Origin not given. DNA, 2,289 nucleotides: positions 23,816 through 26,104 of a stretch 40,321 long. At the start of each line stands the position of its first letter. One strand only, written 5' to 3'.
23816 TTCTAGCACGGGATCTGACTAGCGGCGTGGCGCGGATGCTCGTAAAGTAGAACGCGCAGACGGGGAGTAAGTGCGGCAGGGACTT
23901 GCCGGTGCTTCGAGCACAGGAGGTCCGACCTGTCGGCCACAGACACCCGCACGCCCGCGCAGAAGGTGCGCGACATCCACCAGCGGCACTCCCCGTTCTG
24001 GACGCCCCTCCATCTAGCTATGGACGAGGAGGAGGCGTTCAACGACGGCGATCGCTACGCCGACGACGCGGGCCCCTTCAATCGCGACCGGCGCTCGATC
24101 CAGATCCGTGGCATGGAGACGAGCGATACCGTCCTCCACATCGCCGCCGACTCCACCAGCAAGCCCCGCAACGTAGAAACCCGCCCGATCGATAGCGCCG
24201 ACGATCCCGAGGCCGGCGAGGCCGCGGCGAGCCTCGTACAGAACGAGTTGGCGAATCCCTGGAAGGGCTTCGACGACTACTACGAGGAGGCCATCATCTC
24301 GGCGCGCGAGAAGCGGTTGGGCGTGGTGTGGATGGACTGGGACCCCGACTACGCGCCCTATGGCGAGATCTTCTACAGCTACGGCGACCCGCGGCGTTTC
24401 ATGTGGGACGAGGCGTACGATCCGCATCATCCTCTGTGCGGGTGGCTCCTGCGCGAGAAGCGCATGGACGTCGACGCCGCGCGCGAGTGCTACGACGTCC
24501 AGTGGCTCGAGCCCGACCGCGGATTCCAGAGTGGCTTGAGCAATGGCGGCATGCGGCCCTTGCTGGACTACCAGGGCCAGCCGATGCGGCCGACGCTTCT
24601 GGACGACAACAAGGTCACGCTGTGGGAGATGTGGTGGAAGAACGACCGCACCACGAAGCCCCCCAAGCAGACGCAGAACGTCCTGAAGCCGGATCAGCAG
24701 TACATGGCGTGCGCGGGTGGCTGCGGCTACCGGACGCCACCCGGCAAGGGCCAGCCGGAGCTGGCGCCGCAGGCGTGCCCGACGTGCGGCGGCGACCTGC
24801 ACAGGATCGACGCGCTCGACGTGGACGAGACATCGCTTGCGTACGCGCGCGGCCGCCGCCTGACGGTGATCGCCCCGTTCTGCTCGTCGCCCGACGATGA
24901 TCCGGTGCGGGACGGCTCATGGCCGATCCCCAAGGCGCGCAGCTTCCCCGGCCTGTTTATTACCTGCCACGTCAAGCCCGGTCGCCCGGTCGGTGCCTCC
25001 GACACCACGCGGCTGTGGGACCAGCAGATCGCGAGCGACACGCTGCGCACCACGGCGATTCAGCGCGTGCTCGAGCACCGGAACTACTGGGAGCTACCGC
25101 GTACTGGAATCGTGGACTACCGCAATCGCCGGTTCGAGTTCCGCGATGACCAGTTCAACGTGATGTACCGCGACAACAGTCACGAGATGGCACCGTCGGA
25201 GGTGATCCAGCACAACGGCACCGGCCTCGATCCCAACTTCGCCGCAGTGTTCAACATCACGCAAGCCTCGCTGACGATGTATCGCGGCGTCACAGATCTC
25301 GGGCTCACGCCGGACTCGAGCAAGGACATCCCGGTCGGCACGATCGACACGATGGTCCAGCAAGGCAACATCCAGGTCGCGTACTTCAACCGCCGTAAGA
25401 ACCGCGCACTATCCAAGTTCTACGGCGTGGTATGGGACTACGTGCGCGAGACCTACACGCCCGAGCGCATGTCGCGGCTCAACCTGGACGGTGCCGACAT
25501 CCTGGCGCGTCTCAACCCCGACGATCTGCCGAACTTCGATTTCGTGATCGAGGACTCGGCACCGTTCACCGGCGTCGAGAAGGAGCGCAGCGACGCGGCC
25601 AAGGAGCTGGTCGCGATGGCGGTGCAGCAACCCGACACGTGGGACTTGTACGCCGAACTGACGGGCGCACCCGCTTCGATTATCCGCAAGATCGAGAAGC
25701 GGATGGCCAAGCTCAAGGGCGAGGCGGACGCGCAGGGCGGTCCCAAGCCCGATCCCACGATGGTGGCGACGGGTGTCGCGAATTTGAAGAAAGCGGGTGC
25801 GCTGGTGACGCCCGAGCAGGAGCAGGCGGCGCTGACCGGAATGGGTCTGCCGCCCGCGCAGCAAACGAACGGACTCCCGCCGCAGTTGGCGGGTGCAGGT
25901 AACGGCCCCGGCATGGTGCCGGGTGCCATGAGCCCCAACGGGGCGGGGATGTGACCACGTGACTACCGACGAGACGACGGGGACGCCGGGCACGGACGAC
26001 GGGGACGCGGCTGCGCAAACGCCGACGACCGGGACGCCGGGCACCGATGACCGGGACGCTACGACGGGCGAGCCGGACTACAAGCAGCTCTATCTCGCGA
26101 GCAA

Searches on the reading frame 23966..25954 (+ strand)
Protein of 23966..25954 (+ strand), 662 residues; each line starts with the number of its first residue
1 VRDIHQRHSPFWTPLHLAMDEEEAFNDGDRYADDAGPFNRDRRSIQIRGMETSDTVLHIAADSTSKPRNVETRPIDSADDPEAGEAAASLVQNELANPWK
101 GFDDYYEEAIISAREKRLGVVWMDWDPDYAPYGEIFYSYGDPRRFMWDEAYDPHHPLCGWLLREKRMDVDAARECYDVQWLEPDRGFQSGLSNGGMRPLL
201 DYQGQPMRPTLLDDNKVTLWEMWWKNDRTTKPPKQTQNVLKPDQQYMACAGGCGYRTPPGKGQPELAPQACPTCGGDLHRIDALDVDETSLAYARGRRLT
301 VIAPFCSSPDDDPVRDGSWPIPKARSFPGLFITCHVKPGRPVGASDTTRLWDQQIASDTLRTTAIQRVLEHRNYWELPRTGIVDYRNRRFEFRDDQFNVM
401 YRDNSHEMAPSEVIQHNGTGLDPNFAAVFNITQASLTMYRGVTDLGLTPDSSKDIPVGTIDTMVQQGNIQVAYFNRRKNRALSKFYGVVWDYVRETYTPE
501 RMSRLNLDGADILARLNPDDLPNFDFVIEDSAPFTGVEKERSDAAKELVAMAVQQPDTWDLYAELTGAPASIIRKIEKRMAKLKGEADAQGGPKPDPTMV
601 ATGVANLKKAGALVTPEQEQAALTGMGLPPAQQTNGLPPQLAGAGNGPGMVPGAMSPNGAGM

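Call 14: search_protein_families(library=pfam, proteins=[window:23966-25954:+], max_evalue=0.01)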
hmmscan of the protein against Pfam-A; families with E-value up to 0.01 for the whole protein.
window:23966-25954:+ (662 aa): 1 family
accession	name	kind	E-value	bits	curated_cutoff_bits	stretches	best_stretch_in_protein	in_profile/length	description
PF16510.12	P22_portal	-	5e-09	35.6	26.1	1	396-597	348-560/594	Phage P22-like portal protein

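Call 44: search_protein_families(library=phrogs, proteins=[window:23966-25954:+], max_evalue=0.001)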
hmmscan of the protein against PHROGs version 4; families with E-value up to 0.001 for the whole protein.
window:23966-25954:+ (662 aa): 1 family
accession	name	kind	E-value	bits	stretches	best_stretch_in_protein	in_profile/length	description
phrog_156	-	head and packaging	5e-18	65.9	1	18-599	32-579/681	portal protein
